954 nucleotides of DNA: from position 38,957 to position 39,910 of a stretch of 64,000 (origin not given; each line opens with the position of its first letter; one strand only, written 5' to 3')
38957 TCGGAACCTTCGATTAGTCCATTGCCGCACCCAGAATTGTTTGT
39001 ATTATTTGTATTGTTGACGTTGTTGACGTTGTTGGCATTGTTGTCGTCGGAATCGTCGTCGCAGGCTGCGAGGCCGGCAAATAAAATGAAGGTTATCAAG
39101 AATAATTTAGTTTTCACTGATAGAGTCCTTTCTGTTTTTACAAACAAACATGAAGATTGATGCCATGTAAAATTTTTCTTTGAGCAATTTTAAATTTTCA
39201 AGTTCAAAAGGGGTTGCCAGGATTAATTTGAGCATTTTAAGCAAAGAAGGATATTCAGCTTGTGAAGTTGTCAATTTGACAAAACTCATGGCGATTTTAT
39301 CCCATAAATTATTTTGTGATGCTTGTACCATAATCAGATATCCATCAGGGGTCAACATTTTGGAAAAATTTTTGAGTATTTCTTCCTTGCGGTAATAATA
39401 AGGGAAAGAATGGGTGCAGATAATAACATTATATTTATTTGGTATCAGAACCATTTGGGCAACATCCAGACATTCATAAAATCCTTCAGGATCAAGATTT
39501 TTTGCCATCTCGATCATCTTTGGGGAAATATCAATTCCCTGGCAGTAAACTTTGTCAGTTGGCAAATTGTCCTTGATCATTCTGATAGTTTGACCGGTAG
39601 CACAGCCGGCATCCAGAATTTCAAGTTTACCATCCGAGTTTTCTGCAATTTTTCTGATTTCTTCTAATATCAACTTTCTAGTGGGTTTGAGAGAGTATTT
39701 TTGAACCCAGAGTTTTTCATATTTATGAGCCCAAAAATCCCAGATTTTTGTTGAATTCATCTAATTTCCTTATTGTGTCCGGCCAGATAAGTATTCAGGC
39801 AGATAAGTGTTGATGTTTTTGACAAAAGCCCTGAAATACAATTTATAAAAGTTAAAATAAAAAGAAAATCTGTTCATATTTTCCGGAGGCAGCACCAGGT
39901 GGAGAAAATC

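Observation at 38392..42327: Four-gene minus-strand operon: multi-S1-domain protein, B12-binding radical SAM enzyme, class I SAM methyltransferase and Cys-rich lipoprotein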

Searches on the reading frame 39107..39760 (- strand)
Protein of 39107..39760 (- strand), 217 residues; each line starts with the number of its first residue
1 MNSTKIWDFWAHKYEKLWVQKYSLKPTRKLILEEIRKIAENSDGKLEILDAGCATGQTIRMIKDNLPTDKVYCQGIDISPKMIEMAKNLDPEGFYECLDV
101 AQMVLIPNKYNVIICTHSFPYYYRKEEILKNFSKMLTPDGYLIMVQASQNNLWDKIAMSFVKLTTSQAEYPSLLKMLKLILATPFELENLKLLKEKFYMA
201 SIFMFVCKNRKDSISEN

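Call 3: search_protein_families(library=pfam, proteins=[window:39107-39760:-], max_evalue=0.01)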
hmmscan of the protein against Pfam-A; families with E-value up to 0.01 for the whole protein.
window:39107-39760:- (217 aa): 9 families
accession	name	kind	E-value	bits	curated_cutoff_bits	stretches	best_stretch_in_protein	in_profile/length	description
PF08242.18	Methyltransf_12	-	9.7e-13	49.1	30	1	49-142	1-98/98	Methyltransferase domain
PF13847.12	Methyltransf_31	-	2.5e-12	47.1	27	1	43-158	2-124/145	Methyltransferase domain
PF08241.18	Methyltransf_11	-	5.4e-12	46.6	21.2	1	49-144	1-95/95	Methyltransferase domain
PF13649.12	Methyltransf_25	-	1.2e-11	45.5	27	1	48-140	1-97/97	Methyltransferase domain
PF13489.12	Methyltransf_23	-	2.6e-11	44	27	1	29-149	7-121/164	Methyltransferase domain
PF01739.24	CheR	-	3e-06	27.2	27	0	24-89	12-83/195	CheR methyltransferase, SAM binding domain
PF05401.17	NodS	-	5.7e-05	23.5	24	1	37-148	36-148/201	Nodulation protein S (NodS)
PF05175.20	MTS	-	0.0049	17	23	1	35-165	27-159/170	Methyltransferase small domain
PF04658.18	TAFII55_N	-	0.007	16.5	25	1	80-109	59-88/160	TAFII55 protein conserved region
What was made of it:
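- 39107..39760 (-): Class I SAM-dependent methyltransferase, 217 aa, the conserved partner of the rSAM. Pfam Methyltransf_12, _31, _11 and _25 are all above cut-off (call 3).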

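Call 4: search_protein_families(library=ncbifam, proteins=[window:39107-39760:-], max_evalue=0.01)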
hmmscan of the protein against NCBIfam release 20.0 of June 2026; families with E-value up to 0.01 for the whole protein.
window:39107-39760:- (217 aa): 19 families
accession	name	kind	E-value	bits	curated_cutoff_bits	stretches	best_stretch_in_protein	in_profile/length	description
TIGR02072.1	BioC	equivalog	1.9e-14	54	184.95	1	42-188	32-174/244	malonyl-ACP O-methyltransferase BioC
NF045667.1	MTase_DVU1556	equivalog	2.5e-10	40.2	155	1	45-144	23-119/213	DVU_1556 family methyltransferase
NF043040.1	corrin_prot_MT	hypoth_equivalog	2.5e-08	33.6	180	1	36-170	32-174/216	corrinoid protein-associated methyltransferase CpaM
TIGR02021.1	BchM-ChlM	equivalog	4.3e-08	32.8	158.9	1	35-154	45-163/218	magnesium protoporphyrin IX methyltransferase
NF002463.0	PRK01683.1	equivalog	2.9e-07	30.3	297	1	45-150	32-133/258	trans-aconitate 2-methyltransferase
TIGR01934.1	MenG_MenH_UbiE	subfamily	6.8e-07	28.8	158.35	1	44-152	39-149/223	ubiquinone/menaquinone biosynthesis methyltransferase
TIGR01983.1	UbiG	equivalog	7.5e-07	28.7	102.95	1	32-145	34-152/228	bifunctional 2-polyprenyl-6-hydroxyphenol methylase/3-demethylubiquinol 3-O-methyltransferase UbiG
NF010703.0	PRK14103.1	equivalog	8.2e-06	25.4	320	1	46-175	31-152/256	trans-aconitate 2-methyltransferase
NF001244.0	PRK00216.1-5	equivalog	1.4e-05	24.5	216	1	38-151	43-160/236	bifunctional demethylmenaquinone methyltransferase/2-methoxy-6-polyprenyl-1,4-benzoquinol methylase UbiE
NF041536.1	ArsM_DUF2284_UU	exception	4.6e-05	21.9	575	1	47-146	79-182/459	arsenite methyltransferase/DUF2284 domain selenoprotein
NF045882.1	PLipidMtase_Leg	equivalog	0.00055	19.8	390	1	4-146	7-145/207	phospholipid N-methyltransferase PmtA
NF047649.1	MTase_UXPK_star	exception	0.00063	18.8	460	1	48-145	81-182/283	methyltransferase/UXPK-star double selenoprotein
TIGR00740.1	TIGR00740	equivalog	0.00086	19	193.3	1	30-143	38-158/239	carboxy-S-adenosyl-L-methionine synthase CmoA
TIGR04345.1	ovoA_Cterm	equivalog_domain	0.0015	18.1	170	0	108-146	133-171/242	putative 4-mercaptohistidine N1-methyltransferase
NF007610.0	PRK10258.1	equivalog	0.0016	17.8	342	1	47-146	45-140/251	malonyl-ACP O-methyltransferase BioC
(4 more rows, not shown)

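Call 79: search_solved_structures(query=window:39110-39760:-, max_evalue=0.001)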
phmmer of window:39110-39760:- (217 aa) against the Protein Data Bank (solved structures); distinct sequences matched with E-value up to 0.001: 8.
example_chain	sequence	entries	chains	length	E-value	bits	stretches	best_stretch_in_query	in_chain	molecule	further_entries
5dm1_A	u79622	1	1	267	9.4e-05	25.3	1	46-152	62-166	Methyltransferase domain family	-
5dm2_A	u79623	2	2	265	9.4e-05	25.3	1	46-152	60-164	Methyltransferase domain family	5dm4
4kwc_A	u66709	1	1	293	0.00012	25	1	46-152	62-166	BpumL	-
3mgg_A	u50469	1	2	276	0.00037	23.4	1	47-149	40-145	Methyltransferase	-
5dly_A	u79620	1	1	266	0.00054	22.9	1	46-155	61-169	plantazolicin methyltransferase BamL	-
4kvz_A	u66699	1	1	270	0.00056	22.8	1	46-155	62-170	BamL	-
5dm0_A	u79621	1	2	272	0.00056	22.8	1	46-155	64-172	plantazolicin methyltransferase BamL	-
9un4_A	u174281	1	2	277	0.00094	22.1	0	46-155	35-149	Juvenile hormone acid O-methyltransferase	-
